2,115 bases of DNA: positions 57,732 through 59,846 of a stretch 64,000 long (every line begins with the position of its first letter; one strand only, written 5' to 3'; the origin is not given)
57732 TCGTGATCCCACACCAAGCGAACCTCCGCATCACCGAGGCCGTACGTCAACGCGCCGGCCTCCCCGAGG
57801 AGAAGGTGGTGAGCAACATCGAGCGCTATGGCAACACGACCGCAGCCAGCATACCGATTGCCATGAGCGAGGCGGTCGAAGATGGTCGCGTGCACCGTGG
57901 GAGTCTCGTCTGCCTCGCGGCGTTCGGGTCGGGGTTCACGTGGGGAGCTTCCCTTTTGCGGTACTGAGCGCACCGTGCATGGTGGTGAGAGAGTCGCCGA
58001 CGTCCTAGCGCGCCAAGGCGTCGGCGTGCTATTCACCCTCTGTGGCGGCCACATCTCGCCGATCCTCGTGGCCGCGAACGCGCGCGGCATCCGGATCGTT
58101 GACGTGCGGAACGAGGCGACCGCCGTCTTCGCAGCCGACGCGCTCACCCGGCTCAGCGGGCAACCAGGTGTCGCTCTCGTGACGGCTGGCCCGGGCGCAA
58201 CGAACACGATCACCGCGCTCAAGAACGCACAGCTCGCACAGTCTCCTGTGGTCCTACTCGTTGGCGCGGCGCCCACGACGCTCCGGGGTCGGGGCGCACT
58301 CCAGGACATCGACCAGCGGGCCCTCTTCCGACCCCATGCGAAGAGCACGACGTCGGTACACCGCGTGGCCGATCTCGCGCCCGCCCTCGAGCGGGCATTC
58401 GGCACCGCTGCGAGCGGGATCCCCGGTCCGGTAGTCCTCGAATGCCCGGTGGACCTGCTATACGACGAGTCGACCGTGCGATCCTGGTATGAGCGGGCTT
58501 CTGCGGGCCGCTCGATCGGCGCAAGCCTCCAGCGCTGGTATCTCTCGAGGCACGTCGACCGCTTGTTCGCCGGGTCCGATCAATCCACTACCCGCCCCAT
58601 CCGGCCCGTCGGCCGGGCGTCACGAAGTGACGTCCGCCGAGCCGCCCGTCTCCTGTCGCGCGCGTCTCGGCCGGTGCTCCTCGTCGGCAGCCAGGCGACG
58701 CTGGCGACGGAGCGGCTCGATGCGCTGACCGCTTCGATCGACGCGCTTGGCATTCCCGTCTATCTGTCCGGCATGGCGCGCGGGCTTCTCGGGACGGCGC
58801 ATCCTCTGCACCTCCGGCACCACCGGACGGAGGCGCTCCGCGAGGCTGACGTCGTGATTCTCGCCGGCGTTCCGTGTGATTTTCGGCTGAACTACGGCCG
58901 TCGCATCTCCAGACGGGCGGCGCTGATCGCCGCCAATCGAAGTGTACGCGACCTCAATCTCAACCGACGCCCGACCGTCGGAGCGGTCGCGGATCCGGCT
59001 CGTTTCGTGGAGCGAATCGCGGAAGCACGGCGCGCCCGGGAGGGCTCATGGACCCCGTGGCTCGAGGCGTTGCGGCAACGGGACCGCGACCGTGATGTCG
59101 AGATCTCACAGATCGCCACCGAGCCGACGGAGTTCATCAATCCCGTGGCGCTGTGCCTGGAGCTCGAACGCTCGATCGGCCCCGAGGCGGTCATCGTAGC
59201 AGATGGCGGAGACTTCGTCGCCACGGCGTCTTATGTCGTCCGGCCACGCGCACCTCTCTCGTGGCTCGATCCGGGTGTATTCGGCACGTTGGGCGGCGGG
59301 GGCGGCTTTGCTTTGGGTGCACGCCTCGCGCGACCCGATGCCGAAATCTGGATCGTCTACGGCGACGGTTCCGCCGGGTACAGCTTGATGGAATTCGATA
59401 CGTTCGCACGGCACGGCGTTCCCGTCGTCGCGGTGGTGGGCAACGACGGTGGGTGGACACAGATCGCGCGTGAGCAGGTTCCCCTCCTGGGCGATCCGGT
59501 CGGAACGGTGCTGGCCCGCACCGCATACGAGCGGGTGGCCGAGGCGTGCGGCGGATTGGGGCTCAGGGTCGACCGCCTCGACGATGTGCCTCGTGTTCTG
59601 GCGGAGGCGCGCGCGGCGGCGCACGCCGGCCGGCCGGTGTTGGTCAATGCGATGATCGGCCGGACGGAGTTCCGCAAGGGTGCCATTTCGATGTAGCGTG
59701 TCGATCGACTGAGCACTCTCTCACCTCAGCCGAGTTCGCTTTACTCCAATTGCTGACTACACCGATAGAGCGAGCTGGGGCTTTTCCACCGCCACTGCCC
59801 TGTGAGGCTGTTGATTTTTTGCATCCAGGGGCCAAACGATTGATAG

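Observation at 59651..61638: Lower-GC single-gene insert (GT22 mannosyltransferase) bracketed by a duplicated 3' end of the ThDP-enzyme gene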

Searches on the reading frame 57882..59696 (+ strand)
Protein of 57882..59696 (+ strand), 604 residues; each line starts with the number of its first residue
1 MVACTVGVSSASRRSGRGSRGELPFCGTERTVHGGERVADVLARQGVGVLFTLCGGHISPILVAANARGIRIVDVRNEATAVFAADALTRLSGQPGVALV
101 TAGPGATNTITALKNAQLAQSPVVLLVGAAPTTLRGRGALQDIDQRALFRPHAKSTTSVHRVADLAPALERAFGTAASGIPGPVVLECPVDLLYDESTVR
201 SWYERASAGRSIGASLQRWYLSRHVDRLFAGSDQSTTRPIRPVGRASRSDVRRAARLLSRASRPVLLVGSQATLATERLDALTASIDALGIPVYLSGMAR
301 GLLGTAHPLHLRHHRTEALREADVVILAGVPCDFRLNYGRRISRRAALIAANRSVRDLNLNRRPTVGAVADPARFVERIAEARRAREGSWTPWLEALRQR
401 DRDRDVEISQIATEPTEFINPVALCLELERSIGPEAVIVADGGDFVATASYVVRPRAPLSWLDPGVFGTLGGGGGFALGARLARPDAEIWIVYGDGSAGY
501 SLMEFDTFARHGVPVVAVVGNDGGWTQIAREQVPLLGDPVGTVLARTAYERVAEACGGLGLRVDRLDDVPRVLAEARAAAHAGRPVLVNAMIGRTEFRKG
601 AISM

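Call 7: search_protein_families(library=pfam, proteins=[window:57882-59696:+])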
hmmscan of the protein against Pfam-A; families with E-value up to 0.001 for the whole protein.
window:57882-59696:+ (604 aa): 3 families
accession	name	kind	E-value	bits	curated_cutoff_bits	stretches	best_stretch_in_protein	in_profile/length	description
PF02776.23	TPP_enzyme_N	-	1.4e-35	122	26.8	1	33-147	2-118/119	Thiamine pyrophosphate enzyme, N-terminal TPP binding domain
PF02775.26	TPP_enzyme_C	-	7.8e-27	94.4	21.9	1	441-589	1-150/151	Thiamine pyrophosphate enzyme, C-terminal TPP binding domain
PF00205.28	TPP_enzyme_M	-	5.2e-19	68.8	30.4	1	251-378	1-136/137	Thiamine pyrophosphate enzyme, central domain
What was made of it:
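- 57975..59696 (+): Intact ThDP-dependent enzyme gene (573 aa, acetolactate-synthase-like / 2-hydroxyacyl-CoA-lyase-like). Its GTG start lies 8 nt after the FabH-like gene's stop. Pfam TPP_enzyme_N/M/C (call 7).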

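Call 14: find_related_loci(query=window:57978-59696:+, collection=genome_contigs, flank=10000)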
Query window:57978-59696:+ (572 aa) in genome_contigs; peptide patterns used: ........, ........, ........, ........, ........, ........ (x = any residue, [..] = any of these).
600 stretches matched a pattern (row limit reached: there are more); 539 encode a relative of the query (tblastn E <= 1e-3); the best 80 are kept; 80 distinct loci.
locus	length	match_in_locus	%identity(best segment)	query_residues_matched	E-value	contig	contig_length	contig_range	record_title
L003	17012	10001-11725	63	1-572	0e+0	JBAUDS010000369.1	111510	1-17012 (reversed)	MAG: Thermoanaerobaculia bacterium isolate MFD13100_ilm_asm_bin9 k127_160781, whole genome shotgun sequence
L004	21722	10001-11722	61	1-572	0e+0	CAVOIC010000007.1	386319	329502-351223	MAG: uncultured Gammaproteobacteria bacterium isolate MFD10007.bin.2.125 genome assembly, contig: contig_4969, whole gen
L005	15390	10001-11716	59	1-572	0e+0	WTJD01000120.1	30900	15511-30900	MAG: Lysobacterales bacterium isolate PL36328bin_12 NODE_157_length_30900_cov_7.314735, whole genome shotgun sequence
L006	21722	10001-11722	58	1-572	0e+0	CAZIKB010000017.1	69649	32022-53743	MAG TPA_asm: uncultured Cytophagia bacterium isolate binchicken_co121_9 genome assembly, contig: NODE_106_length_69649_c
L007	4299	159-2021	55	1-572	0e+0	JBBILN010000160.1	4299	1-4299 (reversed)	MAG: bacterium isolate BQF270218_bin_21 NODE_7824_length_4299_cov_25.507304, whole genome shotgun sequence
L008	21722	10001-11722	61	1-572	0e+0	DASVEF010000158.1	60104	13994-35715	MAG TPA_asm: Thermoanaerobaculia bacterium isolate SMAG_U2053 k141_660078, whole genome shotgun sequence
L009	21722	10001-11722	59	1-572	0e+0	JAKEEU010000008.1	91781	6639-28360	MAG: candidate division KSB1 bacterium isolate PMV_1_maxbin.001 PMV_1_maxbin.001.k101_29134, whole genome shotgun sequen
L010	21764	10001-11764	62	2-572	0e+0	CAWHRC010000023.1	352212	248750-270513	MAG: uncultured Acidobacteriota bacterium isolate MFD05942.bin.2.206 genome assembly, contig: contig_7569, whole genome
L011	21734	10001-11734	61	1-572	0e+0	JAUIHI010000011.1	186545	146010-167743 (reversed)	MAG: Anaerolineae bacterium isolate Co_bin.203 NODE_819_length_186545_cov_5.111073, whole genome shotgun sequence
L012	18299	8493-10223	60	1-572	0e+0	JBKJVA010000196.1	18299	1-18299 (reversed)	MAG: Usitatibacteraceae bacterium isolate ant_bin.91 S1Ck117_1548781_flag_1_multi_42.3778_len_18299, whole genome shotgu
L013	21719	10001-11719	60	1-572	0e+0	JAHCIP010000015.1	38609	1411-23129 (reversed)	MAG: Anaerolineae bacterium isolate TGS_CHL14 CHL14_15, whole genome shotgun sequence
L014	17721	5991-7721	61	1-572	0e+0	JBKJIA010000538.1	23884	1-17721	MAG: Polyangiales bacterium isolate ant_bin.134 S1Ck117_4257949_flag_1_multi_12.9950_len_23884, whole genome shotgun seq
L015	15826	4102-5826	59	1-572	0e+0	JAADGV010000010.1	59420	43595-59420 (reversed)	MAG: Planctomycetota bacterium isolate M_MetaBat.130 contig-127_335, whole genome shotgun sequence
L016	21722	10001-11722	61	1-572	0e+0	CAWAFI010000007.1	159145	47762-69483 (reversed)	MAG: uncultured beta proteobacterium isolate MFD02809.bin.1.58 genome assembly, contig: contig_168813, whole genome shot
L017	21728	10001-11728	62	2-572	0e+0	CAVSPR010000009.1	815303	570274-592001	MAG: uncultured Acidobacteriota bacterium isolate MFD02979.bin.2.94 genome assembly, contig: contig_74569, whole genome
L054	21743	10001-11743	59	1-572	0e+0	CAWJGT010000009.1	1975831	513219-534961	MAG: uncultured Holophagales bacterium isolate MFD04935.bin.1.7 genome assembly, contig: contig_25929, whole genome shot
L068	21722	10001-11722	60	1-572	0e+0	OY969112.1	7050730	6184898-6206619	MAG: uncultured Acidobacteriota bacterium isolate MFD04212.bin.1.16 genome assembly, chromosome: 1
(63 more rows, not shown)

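Call 19: find_homologous_proteins(query=window:57978-59696:+, max_evalue=1e-100)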
Query window:57978-59696:+ (572 aa): 7966 proteins with E <= 1e-100 among 8000 candidates; the best 120 are listed.
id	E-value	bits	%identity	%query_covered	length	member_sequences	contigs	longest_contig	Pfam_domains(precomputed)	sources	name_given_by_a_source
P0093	0.0e+0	1245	100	100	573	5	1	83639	PF02775.27,PF02776.24,PF00205.29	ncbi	-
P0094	1.6e-261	887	72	100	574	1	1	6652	PF02775.27,PF02776.24,PF00205.29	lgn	-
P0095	2.7e-259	880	72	100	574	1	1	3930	PF02775.27,PF02776.24,PF00205.29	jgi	-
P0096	1.9e-249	847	69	100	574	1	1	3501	PF02775.27,PF02776.24,PF00205.29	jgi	-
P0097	4.2e-231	787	62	100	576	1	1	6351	PF02775.27,PF02776.24,PF00205.29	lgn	-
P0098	9.7e-229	779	62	100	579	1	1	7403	PF02775.27,PF02776.24,PF00205.29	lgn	-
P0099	1.8e-227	775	63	100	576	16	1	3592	PF02775.27,PF02776.24,PF00205.29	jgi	jgi:acetolactate synthase-like protein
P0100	3.1e-227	774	63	100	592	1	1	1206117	PF02775.27,PF02776.24,PF00205.29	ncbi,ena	-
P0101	5.5e-227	773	63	100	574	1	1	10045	PF02775.27,PF02776.24,PF00205.29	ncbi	ncbi:MAG: thiamine pyrophosphate-binding protein [Acidobacteriota bacterium]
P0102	8.1e-227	772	62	100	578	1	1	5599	PF02775.27,PF02776.24,PF00205.29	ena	-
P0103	1.5e-226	772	62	100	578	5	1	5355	PF02775.27,PF02776.24,PF00205.29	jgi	jgi:acetolactate synthase-1/2/3 large subunit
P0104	7.2e-226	769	63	100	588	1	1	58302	PF02775.27,PF02776.24,PF00205.29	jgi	jgi:acetolactate synthase-like protein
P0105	9.5e-226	769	63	100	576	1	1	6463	PF02775.27,PF02776.24,PF00205.29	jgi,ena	-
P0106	4.8e-225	767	61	100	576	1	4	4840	PF02775.27,PF02776.24,PF00205.29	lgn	-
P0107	5.0e-225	767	62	100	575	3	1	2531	PF02775.27,PF02776.24,PF00205.29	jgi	jgi:acetolactate synthase-1/2/3 large subunit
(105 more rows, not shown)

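Call 21: find_encoding_contigs(protein=P0094, flank=10000, max_places=4)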
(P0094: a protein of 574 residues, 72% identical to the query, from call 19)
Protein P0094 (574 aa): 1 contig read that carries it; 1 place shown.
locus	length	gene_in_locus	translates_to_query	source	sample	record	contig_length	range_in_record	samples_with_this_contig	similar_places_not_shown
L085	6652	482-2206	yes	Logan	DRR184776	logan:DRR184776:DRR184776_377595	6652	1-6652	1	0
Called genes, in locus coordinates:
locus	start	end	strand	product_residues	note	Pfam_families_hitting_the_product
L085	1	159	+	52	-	?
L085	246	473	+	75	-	PF08541:ACP_syn_III_C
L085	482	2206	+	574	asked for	PF02776:TPP_enzyme_N, PF00205:TPP_enzyme_M, PF02775:TPP_enzyme_C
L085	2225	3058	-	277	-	PF08818:DUF1801, PF10012:DUF2255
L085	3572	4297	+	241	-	PF01047:MarR (weak), PF09339:HTH_IclR, PF12802:MarR_2 (weak), PF25213:HVO_A0261_N (weak), PF01614:IclR_C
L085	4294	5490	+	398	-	PF01571:GCV_T, PF08669:GCV_T_C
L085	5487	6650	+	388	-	?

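Call 22: find_encoding_contigs(protein=P0095, flank=10000, max_places=4)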
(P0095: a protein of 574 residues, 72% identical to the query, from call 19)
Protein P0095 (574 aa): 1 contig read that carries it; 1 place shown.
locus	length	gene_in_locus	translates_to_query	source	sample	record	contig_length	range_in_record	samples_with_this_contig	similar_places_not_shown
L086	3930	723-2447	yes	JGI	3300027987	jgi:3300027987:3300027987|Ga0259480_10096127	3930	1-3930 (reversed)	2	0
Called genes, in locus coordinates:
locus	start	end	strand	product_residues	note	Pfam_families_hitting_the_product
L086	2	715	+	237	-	?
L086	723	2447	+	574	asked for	PF02776:TPP_enzyme_N, PF00205:TPP_enzyme_M, PF02775:TPP_enzyme_C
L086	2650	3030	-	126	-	PF08818:DUF1801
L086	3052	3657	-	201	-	-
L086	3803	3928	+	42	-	?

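Call 29: find_encoding_contigs(protein=P0338, flank=10000, max_places=6)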
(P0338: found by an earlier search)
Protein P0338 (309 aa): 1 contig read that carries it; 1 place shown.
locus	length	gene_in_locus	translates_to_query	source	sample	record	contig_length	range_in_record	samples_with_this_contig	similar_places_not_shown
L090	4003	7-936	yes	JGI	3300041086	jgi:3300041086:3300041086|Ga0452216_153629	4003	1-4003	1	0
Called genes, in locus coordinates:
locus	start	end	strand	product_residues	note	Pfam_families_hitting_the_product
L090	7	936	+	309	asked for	PF01019:G_glu_transpept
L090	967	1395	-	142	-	PF07963:N_methyl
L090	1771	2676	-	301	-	-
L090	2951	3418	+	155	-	PF04073:tRNA_edit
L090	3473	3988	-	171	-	PF00156:Pribosyltran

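Call 30: find_encoding_contigs(protein=P0336, flank=10000, max_places=6)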
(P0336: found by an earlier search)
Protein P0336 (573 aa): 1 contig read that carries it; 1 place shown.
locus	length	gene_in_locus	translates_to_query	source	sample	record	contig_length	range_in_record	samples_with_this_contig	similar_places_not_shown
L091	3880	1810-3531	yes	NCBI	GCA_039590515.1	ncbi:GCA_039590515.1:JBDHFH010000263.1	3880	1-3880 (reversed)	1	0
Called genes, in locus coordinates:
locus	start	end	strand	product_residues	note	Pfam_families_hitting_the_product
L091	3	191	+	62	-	?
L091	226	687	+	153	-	PF02082:Rrf2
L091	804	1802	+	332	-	PF00195:Chal_sti_synt_N (weak), PF08545:ACP_syn_III, PF08541:ACP_syn_III_C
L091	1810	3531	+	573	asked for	PF02776:TPP_enzyme_N, PF00205:TPP_enzyme_M, PF02775:TPP_enzyme_C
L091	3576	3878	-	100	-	?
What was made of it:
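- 56969..57967 (+): FabH-like ketoacyl synthase III gene. It forms a FabH-ThDP pair that is conserved in the nearest relative. Calls 7, 21, 30.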

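Call 34: find_encoding_contigs(protein=P0341, flank=10000, max_places=4)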
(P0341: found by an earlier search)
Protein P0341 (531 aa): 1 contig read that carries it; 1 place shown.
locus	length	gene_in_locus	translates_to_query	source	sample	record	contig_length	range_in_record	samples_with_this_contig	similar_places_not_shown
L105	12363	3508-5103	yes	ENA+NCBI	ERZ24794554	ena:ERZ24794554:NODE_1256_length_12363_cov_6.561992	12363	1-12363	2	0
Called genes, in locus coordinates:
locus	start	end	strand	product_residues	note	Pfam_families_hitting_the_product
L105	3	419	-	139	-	?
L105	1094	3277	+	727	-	PF00672:HAMP, PF01590:GAF (faint), PF13487:HD_5, PF01966:HD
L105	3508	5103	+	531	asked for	PF03901:Glyco_transf_22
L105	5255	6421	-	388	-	PF07732:Cu-oxidase_3, PF07731:Cu-oxidase_2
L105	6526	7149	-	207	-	PF01725:Ham1p_like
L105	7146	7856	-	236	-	PF01138:RNase_PH, PF03725:RNase_PH_C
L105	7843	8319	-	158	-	PF01467:CTP_transf_like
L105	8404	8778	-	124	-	-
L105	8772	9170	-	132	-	PF04390:LptE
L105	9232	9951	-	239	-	-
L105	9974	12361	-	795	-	?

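Call 40: search_protein_families(library=ncbifam, proteins=[window:57978-59696:+], max_evalue=0.001)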
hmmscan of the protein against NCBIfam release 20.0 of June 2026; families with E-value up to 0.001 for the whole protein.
window:57978-59696:+ (572 aa): 51 families (the best 25 are shown)
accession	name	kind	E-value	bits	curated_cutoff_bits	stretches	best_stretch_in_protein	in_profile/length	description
NF004516.0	PRK05858.1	equivalog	1.6e-118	396.6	587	2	190-559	166-534/548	acetolactate synthase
NF058623.1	HdaclCoAlyACT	equivalog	1.8e-85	287.8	600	2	213-550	196-534/575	2-hydroxyacyl-CoA lyase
NF006721.0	PRK09259.1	equivalog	8.5e-66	222.8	557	2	214-562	203-552/574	oxalyl-CoA decarboxylase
TIGR00118.1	acolac_lg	equivalog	5.3e-63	213.3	538.35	2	2-166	3-167/557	biosynthetic-type acetolactate synthase large subunit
NF005712.0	PRK07524.1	subfamily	6.2e-61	206.5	500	1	3-557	6-526/536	5-guanidino-2-oxopentanoate decarboxylase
NF006052.0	PRK08199.1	subfamily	7.6e-61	206.1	539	2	1-170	9-179/559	thiamine pyrophosphate protein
TIGR03254.1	oxalate_oxc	equivalog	6.3e-60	203.4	739.4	2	215-562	192-539/554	oxalyl-CoA decarboxylase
NF005713.0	PRK07525.1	subfamily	2.2e-59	201.4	620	2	213-570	184-575/592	sulfoacetaldehyde acetyltransferase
NF006122.0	PRK08266.1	subfamily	1.8e-58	198.4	571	2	214-563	190-527/543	hypothetical protein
NF005860.0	PRK07789.1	equivalog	2.9e-56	191.1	881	2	208-561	213-579/615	acetolactate synthase large subunit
TIGR03457.1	sulphoacet_xsc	equivalog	1.2e-54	185.7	676.4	2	343-570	337-569/579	sulfoacetaldehyde acetyltransferase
NF004710.0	PRK06048.1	equivalog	1.3e-53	182.4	976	2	5-164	13-172/561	acetolactate synthase large subunit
NF006378.0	PRK08617.1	equivalog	1.4e-53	182.1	510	2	2-168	10-176/556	acetolactate synthase AlsS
NF006016.1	PRK08155.1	equivalog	8.4e-52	176.3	870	2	2-172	5-176/554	acetolactate synthase large subunit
NF006524.0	PRK08978.1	equivalog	1.7e-51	175.2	738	2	2-173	3-174/548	acetolactate synthase 2 catalytic subunit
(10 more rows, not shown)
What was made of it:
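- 57975..59696 (+): NCBIfam matches are all below cut-off (call 40).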
